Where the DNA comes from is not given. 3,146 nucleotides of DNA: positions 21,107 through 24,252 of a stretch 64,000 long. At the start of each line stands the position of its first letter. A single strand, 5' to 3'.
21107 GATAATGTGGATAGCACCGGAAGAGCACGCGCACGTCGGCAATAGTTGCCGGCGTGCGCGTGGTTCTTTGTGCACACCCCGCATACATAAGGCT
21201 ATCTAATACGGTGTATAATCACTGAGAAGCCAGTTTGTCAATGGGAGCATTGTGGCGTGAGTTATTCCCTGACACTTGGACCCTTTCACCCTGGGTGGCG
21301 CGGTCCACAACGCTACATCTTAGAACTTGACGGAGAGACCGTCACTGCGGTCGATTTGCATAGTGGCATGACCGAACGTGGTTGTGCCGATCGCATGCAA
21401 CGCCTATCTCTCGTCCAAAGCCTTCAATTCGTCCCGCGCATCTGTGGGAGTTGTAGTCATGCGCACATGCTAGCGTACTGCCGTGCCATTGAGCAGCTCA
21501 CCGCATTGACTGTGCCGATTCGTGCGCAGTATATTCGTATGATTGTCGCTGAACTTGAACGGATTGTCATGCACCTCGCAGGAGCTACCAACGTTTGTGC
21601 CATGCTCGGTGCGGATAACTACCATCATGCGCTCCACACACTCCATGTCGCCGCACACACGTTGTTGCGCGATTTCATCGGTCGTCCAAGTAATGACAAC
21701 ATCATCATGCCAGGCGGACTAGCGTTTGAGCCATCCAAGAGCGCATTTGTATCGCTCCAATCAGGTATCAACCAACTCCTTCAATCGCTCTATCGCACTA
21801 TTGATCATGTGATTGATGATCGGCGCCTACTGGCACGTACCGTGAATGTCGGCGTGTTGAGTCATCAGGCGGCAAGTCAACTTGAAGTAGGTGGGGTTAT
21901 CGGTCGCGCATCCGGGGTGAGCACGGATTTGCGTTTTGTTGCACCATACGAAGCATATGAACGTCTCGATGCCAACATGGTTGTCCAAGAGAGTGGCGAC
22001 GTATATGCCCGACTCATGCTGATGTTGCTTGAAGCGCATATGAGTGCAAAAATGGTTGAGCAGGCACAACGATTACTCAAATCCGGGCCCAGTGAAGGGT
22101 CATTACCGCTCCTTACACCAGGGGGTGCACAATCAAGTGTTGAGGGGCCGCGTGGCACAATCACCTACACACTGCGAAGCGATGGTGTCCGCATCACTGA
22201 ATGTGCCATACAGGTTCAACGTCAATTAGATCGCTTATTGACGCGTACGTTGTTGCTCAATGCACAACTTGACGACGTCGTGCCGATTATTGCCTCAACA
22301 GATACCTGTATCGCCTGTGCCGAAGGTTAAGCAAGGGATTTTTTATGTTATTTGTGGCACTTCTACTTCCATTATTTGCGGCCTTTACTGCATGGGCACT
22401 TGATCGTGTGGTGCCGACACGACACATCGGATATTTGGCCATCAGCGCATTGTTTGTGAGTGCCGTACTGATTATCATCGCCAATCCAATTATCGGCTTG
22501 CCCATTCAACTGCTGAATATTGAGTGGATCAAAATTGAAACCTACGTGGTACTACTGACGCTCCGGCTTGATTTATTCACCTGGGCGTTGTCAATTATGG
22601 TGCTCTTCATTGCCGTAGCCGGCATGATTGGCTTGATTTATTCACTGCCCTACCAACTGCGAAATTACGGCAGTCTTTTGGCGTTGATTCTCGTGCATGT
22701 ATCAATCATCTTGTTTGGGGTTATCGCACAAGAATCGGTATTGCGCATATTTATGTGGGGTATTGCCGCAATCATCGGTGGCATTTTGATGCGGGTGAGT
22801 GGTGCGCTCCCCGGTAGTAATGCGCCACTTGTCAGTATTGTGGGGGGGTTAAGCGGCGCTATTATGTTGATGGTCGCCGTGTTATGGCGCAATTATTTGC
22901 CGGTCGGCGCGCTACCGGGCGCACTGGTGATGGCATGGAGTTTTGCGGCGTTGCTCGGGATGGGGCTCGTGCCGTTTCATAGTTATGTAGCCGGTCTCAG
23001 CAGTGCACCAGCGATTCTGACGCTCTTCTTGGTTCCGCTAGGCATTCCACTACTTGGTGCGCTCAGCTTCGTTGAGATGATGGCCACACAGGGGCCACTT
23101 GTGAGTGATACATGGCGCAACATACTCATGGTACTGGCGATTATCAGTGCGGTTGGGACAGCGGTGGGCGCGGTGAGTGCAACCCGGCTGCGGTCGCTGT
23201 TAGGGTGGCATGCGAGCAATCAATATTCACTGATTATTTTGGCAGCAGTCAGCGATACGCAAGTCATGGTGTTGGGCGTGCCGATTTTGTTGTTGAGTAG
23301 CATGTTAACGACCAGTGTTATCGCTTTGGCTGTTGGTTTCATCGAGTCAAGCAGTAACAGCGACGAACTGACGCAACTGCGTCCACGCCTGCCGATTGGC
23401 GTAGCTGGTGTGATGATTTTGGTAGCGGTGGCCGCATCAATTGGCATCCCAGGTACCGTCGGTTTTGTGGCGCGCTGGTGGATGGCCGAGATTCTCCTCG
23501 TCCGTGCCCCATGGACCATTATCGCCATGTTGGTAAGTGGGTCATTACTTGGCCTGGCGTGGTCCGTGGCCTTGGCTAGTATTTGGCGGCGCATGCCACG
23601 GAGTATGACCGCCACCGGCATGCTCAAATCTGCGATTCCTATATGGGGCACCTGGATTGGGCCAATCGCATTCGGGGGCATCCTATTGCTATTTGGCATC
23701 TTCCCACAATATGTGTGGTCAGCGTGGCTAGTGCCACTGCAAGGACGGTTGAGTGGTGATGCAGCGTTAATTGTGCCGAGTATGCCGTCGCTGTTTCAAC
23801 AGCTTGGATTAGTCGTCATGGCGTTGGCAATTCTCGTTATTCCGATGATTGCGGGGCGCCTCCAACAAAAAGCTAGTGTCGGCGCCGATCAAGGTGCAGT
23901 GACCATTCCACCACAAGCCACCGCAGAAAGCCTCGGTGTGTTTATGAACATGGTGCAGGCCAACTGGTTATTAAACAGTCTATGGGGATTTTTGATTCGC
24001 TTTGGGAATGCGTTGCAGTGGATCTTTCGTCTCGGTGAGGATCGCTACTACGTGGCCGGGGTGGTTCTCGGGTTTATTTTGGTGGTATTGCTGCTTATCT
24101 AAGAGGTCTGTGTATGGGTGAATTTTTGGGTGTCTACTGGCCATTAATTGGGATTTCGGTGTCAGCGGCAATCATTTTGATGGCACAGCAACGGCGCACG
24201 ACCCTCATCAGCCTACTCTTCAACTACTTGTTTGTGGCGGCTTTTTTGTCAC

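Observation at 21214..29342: Eight-gene operon: stripped-down group-4 [NiFe]-hydrogenase / complex-I-like module with no NuoC or NuoI partner, followed directly by an ABC pair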

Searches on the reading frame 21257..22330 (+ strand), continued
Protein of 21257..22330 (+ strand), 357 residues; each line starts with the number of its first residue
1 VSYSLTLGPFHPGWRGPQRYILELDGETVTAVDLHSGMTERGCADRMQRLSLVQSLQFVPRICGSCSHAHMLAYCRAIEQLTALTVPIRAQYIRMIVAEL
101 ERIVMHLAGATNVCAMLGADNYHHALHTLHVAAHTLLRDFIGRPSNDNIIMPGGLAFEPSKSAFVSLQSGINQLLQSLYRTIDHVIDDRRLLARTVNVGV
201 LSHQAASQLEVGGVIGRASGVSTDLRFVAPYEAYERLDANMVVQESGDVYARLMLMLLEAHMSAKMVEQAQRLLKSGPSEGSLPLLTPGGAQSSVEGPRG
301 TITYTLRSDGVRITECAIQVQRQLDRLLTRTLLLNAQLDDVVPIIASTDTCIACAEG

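Call 19: find_encoding_contigs(protein=P0091, flank=10000, max_places=1)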
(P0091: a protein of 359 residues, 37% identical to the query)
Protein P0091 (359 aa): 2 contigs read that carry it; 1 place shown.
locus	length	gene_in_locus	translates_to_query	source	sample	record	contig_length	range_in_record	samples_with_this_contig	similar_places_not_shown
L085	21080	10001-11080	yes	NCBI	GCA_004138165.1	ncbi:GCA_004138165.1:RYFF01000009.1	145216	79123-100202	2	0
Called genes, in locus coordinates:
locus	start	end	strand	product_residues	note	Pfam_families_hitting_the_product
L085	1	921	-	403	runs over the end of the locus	PF12698:ABC2_membrane_3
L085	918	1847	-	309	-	PF00005:ABC_tran, PF13304:AAA_21, PF13732:DrrA1-3_C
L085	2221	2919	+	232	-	PF05175:MTS (weak), PF13847:Methyltransf_31 (weak), PF08241:Methyltransf_11, PF08242:Methyltransf_12, PF13649:Methyltransf_25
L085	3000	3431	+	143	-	-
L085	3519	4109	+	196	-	-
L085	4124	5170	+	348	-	PF00535:Glycos_transf_2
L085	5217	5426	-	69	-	-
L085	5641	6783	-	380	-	PF01071:GARS_A (weak), PF02786:CPSase_L_D2 (weak), PF08442:ATP-grasp_2, PF13549:ATP-grasp_5, PF24948:Citrate_synth_N, PF00549:Ligase_CoA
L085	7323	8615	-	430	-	PF00709:Adenylsucc_synt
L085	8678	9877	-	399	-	PF00202:Aminotran_3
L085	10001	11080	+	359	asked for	PF00346:Complex1_49kDa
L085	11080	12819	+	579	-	-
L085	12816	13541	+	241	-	-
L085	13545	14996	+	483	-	PF00361:Proton_antipo_M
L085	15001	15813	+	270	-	-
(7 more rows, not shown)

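Call 20: find_encoding_contigs(protein=P0100, flank=10000, max_places=1)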
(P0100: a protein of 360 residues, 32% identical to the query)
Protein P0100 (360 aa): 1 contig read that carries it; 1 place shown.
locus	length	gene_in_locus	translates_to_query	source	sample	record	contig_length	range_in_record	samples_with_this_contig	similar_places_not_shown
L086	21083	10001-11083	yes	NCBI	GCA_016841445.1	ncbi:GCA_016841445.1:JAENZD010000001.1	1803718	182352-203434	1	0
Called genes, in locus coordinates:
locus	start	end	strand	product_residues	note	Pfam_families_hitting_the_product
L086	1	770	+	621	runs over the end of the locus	PF13513:HEAT_EZ (faint), PF03130:HEAT_PBS (faint), PF02985:HEAT (faint), PF12717:Cnd1 (faint), PF13646:HEAT_2, PF00514:Arm (faint), PF13646:HEAT_2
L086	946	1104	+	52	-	-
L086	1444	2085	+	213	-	-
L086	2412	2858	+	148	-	PF02566:OsmC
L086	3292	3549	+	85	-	PF13244:MbhD (weak)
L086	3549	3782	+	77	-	-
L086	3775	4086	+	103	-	PF00420:Oxidored_q2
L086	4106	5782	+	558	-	PF00361:Proton_antipo_M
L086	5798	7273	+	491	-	PF00361:Proton_antipo_M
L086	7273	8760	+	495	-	PF00361:Proton_antipo_M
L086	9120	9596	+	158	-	PF01058:Oxidored_q6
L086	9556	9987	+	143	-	PF00329:Complex1_30kDa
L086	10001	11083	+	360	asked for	PF00374:NiFeSe_Hases, PF00346:Complex1_49kDa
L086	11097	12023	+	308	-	PF00146:NADHdh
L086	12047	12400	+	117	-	PF12797:Fer4_2 (weak), PF00037:Fer4 (weak), PF12837:Fer4_6 (weak), PF13237:Fer4_10 (weak), PF14697:Fer4_21 (weak), PF12838:Fer4_7 (weak), PF13187:Fer4_9 (weak), PF13484:Fer4_16 (faint)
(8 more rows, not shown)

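Call 21: find_encoding_contigs(protein=P0038, flank=10000, max_places=1)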
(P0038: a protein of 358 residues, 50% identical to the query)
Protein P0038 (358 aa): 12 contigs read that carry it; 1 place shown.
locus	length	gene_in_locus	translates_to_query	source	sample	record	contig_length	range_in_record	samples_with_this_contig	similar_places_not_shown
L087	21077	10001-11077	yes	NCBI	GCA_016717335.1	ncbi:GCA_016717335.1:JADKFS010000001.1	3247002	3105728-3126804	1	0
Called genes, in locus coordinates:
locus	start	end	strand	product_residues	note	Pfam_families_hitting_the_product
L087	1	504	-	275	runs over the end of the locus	PF18306:LDcluster4, PF03641:Lysine_decarbox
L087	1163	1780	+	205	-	-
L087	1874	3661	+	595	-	PF07973:tRNA_SAD, PF00587:tRNA-synt_2b, PF03129:HGTP_anticodon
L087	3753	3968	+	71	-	-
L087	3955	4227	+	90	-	PF13650:Asp_protease_2 (weak), PF13975:gag-asp_proteas (weak)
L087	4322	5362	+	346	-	PF00144:Beta-lactamase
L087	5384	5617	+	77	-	PF12732:YtxH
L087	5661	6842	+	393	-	PF00994:MoCF_biosynth, PF18146:CinA_KH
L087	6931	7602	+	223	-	PF13197:DUF4013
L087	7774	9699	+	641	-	PF01510:Amidase_2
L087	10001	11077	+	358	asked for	PF00374:NiFeSe_Hases (weak), PF00346:Complex1_49kDa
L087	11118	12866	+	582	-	-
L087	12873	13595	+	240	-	-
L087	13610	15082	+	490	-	PF00361:Proton_antipo_M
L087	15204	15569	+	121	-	PF01058:Oxidored_q6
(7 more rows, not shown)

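Call 62: search_solved_structures(query=window:21257-22327:+, max_evalue=0.001, show_alignments=2)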
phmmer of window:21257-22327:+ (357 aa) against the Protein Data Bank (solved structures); distinct sequences matched with E-value up to 0.001: 65 (the best 60 are shown).
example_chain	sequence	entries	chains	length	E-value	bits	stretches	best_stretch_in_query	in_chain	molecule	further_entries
6cfw_L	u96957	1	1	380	3e-34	121.9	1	5-356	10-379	Membrane-bound hydrogenase subunit alpha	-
8qby_D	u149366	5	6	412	3.1e-31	112.1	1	3-282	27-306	NADH-quinone oxidoreductase subunit D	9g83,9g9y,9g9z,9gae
8bpx_D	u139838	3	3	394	3.6e-31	111.9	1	2-280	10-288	NADH dehydrogenase [ubiquinone] iron-sulfur protein 2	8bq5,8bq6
7aqr_D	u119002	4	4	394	3.7e-31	111.8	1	2-280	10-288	NADH dehydrogenase subunit 7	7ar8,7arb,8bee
7ar7_D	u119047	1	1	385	4.5e-31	111.5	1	3-280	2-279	NADH dehydrogenase [ubiquinone] iron-sulfur protein 2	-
8ba0_D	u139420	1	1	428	1.1e-30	110.2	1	4-278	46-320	Complex I-49kD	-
8e73_S2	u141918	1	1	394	1.2e-30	110.2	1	2-281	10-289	NDUS2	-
8b9z_D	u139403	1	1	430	1.2e-30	110.2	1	4-278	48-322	Complex I-49kD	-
8esw_S2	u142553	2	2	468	1.7e-30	109.7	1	4-278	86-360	Complex I-49kD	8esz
2fug_4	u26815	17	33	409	2.2e-30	109.2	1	4-289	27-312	NADH-quinone oxidoreductase chain 4 | NADH-QUINONE OXIDOREDUCTASE SUBUNIT 4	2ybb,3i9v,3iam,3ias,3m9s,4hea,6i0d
6x89_S2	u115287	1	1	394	2.6e-30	109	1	3-281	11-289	NDUS2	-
7a23_G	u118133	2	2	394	5.4e-30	108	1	2-280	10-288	Nad7m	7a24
8e9g_D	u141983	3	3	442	2.6e-29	105.8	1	5-279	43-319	NADH-quinone oxidoreductase subunit D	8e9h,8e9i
6h8k_C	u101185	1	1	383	8.8e-29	104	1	4-274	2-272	NUCM protein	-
6gcs_C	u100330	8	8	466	9.3e-29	103.9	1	3-274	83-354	49-KDA PROTEIN (NUCM) | Subunit NUCM of NADH:Ubiquinone Oxidoreductase (Complex I) | NUCM protein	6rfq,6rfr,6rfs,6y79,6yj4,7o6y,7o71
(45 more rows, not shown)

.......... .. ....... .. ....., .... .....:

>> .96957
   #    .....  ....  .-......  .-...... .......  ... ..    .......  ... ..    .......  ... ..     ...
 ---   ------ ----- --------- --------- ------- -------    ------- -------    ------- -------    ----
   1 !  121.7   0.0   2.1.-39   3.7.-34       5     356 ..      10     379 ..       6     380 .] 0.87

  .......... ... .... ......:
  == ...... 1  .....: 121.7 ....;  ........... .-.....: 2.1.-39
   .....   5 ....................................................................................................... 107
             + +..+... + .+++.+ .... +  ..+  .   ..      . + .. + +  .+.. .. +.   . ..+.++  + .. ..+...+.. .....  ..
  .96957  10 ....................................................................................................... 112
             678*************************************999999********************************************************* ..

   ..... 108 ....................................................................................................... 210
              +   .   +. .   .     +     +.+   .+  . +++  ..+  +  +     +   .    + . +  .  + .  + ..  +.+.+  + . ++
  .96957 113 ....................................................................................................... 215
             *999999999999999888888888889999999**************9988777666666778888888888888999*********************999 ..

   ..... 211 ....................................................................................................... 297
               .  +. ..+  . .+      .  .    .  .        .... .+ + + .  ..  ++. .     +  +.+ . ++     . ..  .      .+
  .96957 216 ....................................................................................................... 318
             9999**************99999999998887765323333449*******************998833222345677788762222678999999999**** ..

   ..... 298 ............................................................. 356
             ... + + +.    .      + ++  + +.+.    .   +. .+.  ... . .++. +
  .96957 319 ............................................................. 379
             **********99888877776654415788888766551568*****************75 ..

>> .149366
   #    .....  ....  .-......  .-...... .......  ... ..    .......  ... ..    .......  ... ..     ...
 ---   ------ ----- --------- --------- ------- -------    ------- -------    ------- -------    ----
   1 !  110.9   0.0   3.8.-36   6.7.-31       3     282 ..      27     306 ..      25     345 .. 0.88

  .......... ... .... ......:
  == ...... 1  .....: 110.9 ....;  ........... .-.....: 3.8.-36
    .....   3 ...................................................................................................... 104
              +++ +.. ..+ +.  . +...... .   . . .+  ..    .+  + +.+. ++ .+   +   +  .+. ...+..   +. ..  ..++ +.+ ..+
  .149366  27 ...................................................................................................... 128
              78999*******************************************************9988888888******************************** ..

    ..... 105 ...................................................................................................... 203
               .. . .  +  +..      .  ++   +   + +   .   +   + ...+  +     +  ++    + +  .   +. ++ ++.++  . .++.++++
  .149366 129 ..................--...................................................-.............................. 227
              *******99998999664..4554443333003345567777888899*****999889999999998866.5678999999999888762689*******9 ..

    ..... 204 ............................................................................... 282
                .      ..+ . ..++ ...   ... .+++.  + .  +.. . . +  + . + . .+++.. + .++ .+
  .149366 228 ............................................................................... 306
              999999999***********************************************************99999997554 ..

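Call 80: find_encoding_contigs(protein=P0093, flank=10000, max_places=1)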
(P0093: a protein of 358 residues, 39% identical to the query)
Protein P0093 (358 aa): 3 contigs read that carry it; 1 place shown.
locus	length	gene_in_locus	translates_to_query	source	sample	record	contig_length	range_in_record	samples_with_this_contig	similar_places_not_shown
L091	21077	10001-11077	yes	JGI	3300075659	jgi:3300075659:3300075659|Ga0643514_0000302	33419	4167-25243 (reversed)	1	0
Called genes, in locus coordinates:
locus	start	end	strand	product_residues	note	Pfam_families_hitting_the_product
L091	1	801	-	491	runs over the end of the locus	PF00015:MCPsignal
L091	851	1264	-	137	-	PF01584:CheW (weak)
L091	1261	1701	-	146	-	PF01584:CheW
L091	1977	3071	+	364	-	PF01658:Inos-1-P_synth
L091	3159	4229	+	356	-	PF00535:Glycos_transf_2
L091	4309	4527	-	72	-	-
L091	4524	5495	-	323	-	PF01370:Epimerase, PF04321:RmlD_sub_bind (weak), PF05368:NmrA (faint), PF16363:GDP_Man_Dehyd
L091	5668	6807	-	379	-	PF01071:GARS_A (weak), PF02786:CPSase_L_D2, PF08442:ATP-grasp_2, PF13549:ATP-grasp_5, PF24948:Citrate_synth_N, PF00549:Ligase_CoA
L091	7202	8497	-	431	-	PF00709:Adenylsucc_synt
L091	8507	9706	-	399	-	PF00202:Aminotran_3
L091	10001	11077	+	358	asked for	PF00374:NiFeSe_Hases (weak), PF00346:Complex1_49kDa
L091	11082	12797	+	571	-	-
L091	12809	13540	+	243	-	-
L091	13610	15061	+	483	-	PF00361:Proton_antipo_M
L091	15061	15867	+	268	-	-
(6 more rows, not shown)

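Call 81: find_encoding_contigs(protein=P0098, flank=10000, max_places=1)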
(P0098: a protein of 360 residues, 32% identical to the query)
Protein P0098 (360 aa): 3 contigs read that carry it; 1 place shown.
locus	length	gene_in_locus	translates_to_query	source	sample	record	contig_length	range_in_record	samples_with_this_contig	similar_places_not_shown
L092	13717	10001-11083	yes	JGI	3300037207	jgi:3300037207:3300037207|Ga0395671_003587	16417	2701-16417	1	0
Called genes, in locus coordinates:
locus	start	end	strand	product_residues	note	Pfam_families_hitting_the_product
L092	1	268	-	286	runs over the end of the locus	PF01980:TrmO_N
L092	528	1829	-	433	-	PF23545:Zn_ribbon_HMPTM, PF04055:Radical_SAM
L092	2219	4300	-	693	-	PF26965:MimR_N, PF00989:PAS (faint), PF00158:Sigma54_activat, PF14532:Sigma54_activ_2, PF07728:AAA_5 (weak), PF25601:AAA_lid_14, PF02954:HTH_8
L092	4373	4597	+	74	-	-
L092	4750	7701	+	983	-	PF00662:Proton_antipo_N, PF00361:Proton_antipo_M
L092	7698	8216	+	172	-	PF01058:Oxidored_q6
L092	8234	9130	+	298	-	PF00146:NADHdh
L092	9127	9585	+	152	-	PF00037:Fer4 (faint), PF12837:Fer4_6 (faint), PF13237:Fer4_10 (weak), PF12838:Fer4_7, PF13187:Fer4_9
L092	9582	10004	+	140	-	PF00329:Complex1_30kDa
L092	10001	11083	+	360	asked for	PF00374:NiFeSe_Hases, PF00346:Complex1_49kDa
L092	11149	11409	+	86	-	PF12837:Fer4_6 (faint), PF13237:Fer4_10 (faint), PF14697:Fer4_21 (faint), PF00037:Fer4 (faint), PF12838:Fer4_7 (weak), PF13187:Fer4_9 (weak)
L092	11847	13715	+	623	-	?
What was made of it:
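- Closest known: Ech hydrogenase. Different: The nearest Ech-like relative seen here (L092, 32% identity) has both (call 81).
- Relatives at 32% large-subunit identity or less have canonical B-C-D-H-I or L-B-H-I-C-D clusters (calls 20, 81).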

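Call 82: find_encoding_contigs(protein=P0094, flank=10000, max_places=1)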
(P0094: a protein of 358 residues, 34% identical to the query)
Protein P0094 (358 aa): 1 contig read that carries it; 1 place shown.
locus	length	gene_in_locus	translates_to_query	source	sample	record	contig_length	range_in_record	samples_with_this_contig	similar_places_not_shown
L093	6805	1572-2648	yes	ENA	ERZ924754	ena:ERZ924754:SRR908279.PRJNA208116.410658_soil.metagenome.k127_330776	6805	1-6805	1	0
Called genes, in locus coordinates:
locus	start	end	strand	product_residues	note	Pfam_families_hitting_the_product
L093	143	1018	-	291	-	PF00781:DAGK_cat, PF19279:YegS_C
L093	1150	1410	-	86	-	-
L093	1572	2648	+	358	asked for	PF00346:Complex1_49kDa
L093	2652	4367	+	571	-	-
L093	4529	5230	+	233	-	-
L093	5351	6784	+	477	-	PF00361:Proton_antipo_M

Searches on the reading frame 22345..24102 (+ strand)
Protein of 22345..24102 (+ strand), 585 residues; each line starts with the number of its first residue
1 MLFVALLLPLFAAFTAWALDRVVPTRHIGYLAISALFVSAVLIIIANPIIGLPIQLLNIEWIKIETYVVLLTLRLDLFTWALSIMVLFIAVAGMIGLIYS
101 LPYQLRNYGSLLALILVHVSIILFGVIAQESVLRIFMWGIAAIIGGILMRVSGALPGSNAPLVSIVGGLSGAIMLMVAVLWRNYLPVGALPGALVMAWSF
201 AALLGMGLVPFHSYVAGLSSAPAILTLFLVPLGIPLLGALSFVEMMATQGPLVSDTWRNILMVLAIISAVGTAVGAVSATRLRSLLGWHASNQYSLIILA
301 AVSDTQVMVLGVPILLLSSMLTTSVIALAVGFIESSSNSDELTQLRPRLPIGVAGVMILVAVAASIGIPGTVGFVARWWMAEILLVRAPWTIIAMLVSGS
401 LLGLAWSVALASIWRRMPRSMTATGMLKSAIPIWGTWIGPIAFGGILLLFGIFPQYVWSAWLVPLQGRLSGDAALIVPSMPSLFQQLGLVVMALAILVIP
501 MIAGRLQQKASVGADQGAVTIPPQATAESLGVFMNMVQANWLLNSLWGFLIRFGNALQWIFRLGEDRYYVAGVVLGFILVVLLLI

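Call 3: search_protein_families(library=pfam, proteins=[window:22345-24102:+], max_evalue=0.1)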
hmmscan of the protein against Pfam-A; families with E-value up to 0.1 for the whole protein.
window:22345-24102:+ (585 aa): 1 family
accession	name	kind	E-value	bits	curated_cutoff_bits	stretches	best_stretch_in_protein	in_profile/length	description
PF00361.26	Proton_antipo_M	-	6.2e-10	39.2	21.5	1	199-402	89-293/294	NADH:quinone oxidoreductase/Mrp antiporter, TM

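Call 4: search_protein_families(library=ncbifam, proteins=[window:22345-24102:+], max_evalue=0.1)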
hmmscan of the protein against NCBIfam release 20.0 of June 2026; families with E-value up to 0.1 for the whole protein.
window:22345-24102:+ (585 aa): 3 families
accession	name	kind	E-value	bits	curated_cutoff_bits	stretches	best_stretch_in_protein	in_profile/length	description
NF009305.0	PRK12662.1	equivalog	1.5e-07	30.6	700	1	203-406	220-428/492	putative monovalent cation/H+ antiporter subunit D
TIGR01770.1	NDH_I_N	subfamily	4.6e-05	22.6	332.6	1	201-405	215-422/472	NADH-quinone oxidoreductase subunit NuoN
TIGR01972.1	NDH_I_M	subfamily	0.00035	19.4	263.8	1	4-396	3-413/486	NADH-quinone oxidoreductase subunit M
